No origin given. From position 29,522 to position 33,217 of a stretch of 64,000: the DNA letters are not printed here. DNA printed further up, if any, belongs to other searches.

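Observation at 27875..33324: Two copies of a hairpin element with 25-bp perfect inverted arms bracket a 5.2-kb three-gene cassette next to tRNA-Arg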

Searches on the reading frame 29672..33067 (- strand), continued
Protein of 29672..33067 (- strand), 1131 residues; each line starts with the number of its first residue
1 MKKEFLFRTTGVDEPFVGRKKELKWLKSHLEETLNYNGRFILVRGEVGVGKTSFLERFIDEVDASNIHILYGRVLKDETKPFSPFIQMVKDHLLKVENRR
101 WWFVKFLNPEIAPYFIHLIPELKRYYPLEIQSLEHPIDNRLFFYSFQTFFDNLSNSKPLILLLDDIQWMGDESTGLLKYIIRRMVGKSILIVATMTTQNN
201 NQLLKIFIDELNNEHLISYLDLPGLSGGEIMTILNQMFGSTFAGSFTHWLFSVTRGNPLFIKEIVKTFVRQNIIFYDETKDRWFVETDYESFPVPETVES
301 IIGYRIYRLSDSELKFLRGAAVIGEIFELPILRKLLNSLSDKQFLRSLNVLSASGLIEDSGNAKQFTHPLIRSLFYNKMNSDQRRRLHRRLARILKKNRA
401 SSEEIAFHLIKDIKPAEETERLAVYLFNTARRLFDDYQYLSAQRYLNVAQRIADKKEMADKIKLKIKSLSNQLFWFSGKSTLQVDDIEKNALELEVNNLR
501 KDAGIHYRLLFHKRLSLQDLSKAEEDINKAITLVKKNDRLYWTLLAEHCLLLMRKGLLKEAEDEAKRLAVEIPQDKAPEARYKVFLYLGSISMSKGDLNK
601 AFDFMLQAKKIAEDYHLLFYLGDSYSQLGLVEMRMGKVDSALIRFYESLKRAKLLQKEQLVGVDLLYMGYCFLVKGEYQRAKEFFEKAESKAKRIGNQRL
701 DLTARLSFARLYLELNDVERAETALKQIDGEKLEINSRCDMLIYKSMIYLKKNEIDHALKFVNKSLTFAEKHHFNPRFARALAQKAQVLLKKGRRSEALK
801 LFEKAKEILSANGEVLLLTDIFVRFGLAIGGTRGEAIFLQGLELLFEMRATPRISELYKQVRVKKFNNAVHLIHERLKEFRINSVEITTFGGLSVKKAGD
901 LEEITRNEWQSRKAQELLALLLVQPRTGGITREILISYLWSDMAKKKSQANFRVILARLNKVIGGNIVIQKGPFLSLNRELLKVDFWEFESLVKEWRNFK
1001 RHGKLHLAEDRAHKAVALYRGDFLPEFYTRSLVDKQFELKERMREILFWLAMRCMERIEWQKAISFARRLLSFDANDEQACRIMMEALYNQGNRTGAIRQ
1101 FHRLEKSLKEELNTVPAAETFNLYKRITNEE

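Call 37: search_protein_families(library=ncbifam, proteins=[window:29672-33067:-], max_evalue=0.01)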
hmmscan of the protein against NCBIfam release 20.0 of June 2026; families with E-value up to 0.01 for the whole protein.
window:29672-33067:- (1131 aa): 12 families
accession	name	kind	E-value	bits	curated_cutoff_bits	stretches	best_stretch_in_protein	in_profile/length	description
TIGR03903.1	TOMM_kin_cyc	equivalog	1.4e-31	109.3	705.75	1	12-404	479-871/1267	TOMM system kinase/cyclase fusion protein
NF053617.1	SARPRegAfsRStmc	equivalog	4.2e-14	51.5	1430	2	916-1128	56-266/986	SARP-family global regulator AfsR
NF041231.1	BagI_FevR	exception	1.9e-12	47.1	500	1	913-1127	14-232/315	AfsR/SARP family transcriptional regulator BagI/FevR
NF053520.1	HK_Porph_FimS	equivalog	1.2e-07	30.4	600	1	592-727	174-309/618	sensor histidine kinase FimS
NF053779.1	BT3442_fam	equivalog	0.00044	19.1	940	0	668-766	228-318/563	BT3442 family protein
NF053720.1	NsdA_fam_reg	subfamily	0.00056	19.5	75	0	635-727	214-306/432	NsdA family TPR-like regulatory protein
NF052415.1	T3SS_chap_SctY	equivalog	0.0014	19.1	70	0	744-805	11-66/106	type III secretion apparatus assembly chaperone SctY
TIGR02928.1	TIGR02928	subfamily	0.0029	16.5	181.3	0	12-63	13-65/366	orc1/cdc6 family replication initiation protein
NF047481.1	lipo_LIC12587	subfamily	0.0043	16.4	200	0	706-785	62-138/213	LIC12587 family lipoprotein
NF033762.1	social_mot_Tgl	equivalog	0.0056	16.1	225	0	563-696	117-238/252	social motility TPR repeat lipoprotein Tgl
TIGR03015.1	pepcterm_ATPase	hypoth_equivalog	0.0072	15.8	324.5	0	22-68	27-73/269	XrtA/PEP-CTERM system-associated ATPase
NF008757.0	PRK11788.1-5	equivalog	0.0096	15.1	363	0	666-807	73-208/388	lipopolysaccharide assembly protein LapB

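Call 42: find_related_loci(query=A3, collection=genome_contigs, flank=10000)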
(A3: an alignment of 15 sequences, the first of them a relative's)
Query A3 (1131 aa) in genome_contigs; peptide patterns used: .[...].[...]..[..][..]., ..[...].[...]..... (x = any residue, [..] = any of these).
118 stretches matched a pattern; 48 encode a relative of the query (tblastn E <= 1e-3); 47 distinct loci.
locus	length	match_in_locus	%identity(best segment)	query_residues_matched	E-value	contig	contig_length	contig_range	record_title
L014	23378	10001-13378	65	1-1127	0e+0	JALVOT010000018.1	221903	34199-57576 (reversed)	MAG: candidate division WOR-3 bacterium isolate A3_metabat1_scaf2bin.006 A3_NODE_9_length_221903_cov_71.646643, whole ge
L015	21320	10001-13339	56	15-1127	0e+0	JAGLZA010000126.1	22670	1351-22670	MAG: candidate division WOR-3 bacterium isolate RS_13_48 ZL320.bin.48.fa_126, whole genome shotgun sequence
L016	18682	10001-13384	55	1-1128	0e+0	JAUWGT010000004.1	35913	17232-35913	MAG: Candidatus Stahlbacteria bacterium isolate CSMAG_2249 CSMAG_2249_k141_153013_length_35913_cov_11.5242, whole genome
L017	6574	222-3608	52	1-1129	0e+0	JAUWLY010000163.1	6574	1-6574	MAG: Candidatus Stahlbacteria bacterium isolate CSMAG_2384 CSMAG_2384_k141_1474485_length_6574_cov_7.0000, whole genome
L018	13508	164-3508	53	16-1128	0e+0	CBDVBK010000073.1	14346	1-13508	MAG TPA_asm: uncultured bacterium isolate SRR22302358_concoct_47 genome assembly, contig: ERZ25746585.1372, whole genome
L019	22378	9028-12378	50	15-1128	0e+0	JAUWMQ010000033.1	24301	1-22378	MAG: Candidatus Aegiribacteria sp. isolate CSMAG_2402 CSMAG_2402_k141_1160930_length_24301_cov_9.0000, whole genome shot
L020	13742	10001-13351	49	15-1129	0e+0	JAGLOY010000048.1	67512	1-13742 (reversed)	MAG: Candidatus Aegiribacteria sp. isolate RS_7_6 ROV157_7.bin.6.fa_48, whole genome shotgun sequence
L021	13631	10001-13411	49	1-1129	0e+0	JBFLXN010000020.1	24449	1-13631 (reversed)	MAG: Candidatus Edwardsbacteria bacterium isolate MAG059 MAG059_20, whole genome shotgun sequence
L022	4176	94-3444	48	15-1129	0e+0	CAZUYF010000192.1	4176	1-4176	MAG TPA_asm: uncultured bacterium isolate SRP155585_co1_159 genome assembly, contig: NODE_19075_length_4176_cov_10.91288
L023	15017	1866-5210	48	16-1128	0e+0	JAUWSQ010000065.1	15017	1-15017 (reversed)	MAG: Candidatus Fermentibacteria bacterium isolate CSMAG_2558 CSMAG_2558_k127_4401518_length_15017_cov_58.9735, whole ge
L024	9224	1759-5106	48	16-1129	0e+0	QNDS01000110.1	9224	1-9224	MAG: Candidatus Fermentibacteria bacterium isolate B22_G4 B22_Guay4_scaffold_08034, whole genome shotgun sequence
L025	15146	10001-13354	43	15-1130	0e+0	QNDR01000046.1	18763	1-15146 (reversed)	MAG: Candidatus Fermentibacteria bacterium isolate B71_G9 B71_Guay9_scaffold_01969, whole genome shotgun sequence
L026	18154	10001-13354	43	15-1130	0e+0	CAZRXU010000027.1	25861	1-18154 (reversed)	MAG TPA_asm: uncultured bacterium isolate binchicken_co67_272 genome assembly, contig: NODE_1852_length_25861_cov_9.8628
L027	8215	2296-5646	40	15-1127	0e+0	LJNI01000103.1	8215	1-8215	MAG: candidate division TA06 bacterium DG_78 WOR1_52_54_13914, whole genome shotgun sequence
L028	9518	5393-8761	47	5-1129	0e+0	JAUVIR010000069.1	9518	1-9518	MAG: Candidatus Fermentibacteria bacterium isolate CSMAG_433 CSMAG_433_k127_5036882_length_9518_cov_48.4818, whole genom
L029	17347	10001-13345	36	13-1127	0e+0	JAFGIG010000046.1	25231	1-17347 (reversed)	MAG: candidate division WOR-3 bacterium isolate Zod_Metabat.185 k87_1945574, whole genome shotgun sequence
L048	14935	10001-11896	21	16-1127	4e-19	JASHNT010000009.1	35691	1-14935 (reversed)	MAG: Bryobacteraceae bacterium isolate JOPF004 JOPF_N14C_contig_24058, whole genome shotgun sequence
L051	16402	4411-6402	24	13-1127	3e-18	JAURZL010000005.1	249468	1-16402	MAG: Anaerolineaceae bacterium isolate E6_concoct.bin.151 E6_k141_153827, whole genome shotgun sequence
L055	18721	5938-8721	22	13-1127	3e-17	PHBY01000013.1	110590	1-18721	MAG: Chloroflexi bacterium HGW-Chloroflexi-2 bjp_ig2069_scaffold_147, whole genome shotgun sequence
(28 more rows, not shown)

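Call 68: search_protein_families(library=padloc, proteins=[window:29672-33067:-], max_evalue=0.01)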
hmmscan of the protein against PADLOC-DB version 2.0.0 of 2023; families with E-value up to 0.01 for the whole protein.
window:29672-33067:- (1131 aa): 1 family
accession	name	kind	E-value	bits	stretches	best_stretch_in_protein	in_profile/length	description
PDLC02494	BrxD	-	0.0017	15.6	1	10-61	24-74/440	BrxD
